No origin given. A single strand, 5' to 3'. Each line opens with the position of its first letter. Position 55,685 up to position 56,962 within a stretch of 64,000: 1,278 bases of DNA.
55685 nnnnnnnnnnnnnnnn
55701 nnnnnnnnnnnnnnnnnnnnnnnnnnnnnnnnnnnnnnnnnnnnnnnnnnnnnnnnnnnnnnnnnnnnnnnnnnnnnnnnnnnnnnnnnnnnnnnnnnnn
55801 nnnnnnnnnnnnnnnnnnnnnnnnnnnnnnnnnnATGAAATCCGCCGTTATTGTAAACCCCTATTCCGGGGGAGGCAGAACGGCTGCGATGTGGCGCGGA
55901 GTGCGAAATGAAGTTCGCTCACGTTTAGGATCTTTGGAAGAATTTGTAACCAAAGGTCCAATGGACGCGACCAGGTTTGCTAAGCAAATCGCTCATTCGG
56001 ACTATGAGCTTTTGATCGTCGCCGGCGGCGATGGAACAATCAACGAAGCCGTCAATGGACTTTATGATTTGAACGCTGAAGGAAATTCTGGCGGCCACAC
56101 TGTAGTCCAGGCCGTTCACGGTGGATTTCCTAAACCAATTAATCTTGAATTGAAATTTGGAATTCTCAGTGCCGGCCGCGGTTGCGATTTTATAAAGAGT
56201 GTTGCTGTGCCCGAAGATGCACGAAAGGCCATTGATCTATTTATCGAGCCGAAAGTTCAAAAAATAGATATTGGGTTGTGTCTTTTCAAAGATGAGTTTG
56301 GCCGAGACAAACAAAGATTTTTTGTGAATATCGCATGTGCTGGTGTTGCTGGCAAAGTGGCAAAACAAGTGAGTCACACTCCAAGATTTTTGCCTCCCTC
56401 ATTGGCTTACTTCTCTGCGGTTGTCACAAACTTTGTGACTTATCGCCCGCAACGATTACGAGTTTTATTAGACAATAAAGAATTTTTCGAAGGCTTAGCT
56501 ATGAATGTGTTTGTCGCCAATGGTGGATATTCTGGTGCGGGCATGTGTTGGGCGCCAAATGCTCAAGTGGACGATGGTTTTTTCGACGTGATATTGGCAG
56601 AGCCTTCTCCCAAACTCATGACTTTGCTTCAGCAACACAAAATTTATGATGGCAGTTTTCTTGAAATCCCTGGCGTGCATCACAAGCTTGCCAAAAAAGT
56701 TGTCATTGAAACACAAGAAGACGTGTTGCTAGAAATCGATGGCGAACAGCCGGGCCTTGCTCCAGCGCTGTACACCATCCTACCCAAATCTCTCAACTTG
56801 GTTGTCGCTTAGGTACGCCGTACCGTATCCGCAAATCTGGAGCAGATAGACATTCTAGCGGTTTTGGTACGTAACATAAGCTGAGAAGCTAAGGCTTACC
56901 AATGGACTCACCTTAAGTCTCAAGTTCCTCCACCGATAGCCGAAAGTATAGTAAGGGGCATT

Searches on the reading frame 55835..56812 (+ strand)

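Call 3: search_protein_families(library=pfam, proteins=[window:55835-56812:+], max_evalue=0.01)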
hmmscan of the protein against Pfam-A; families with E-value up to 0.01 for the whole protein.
window:55835-56812:+ (325 aa): 3 families
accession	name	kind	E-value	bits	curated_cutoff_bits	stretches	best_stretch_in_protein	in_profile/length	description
PF19279.4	YegS_C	-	5e-31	108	27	1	168-323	4-157/158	YegS C-terminal NAD kinase beta sandwich-like domain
PF00781.29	DAGK_cat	-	9.8e-25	87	23.6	1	4-148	3-124/125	Diacylglycerol kinase catalytic domain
PF01513.26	NAD_kinase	-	0.0029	18.4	25.5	1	40-74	59-90/130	ATP-NAD kinase N-terminal domain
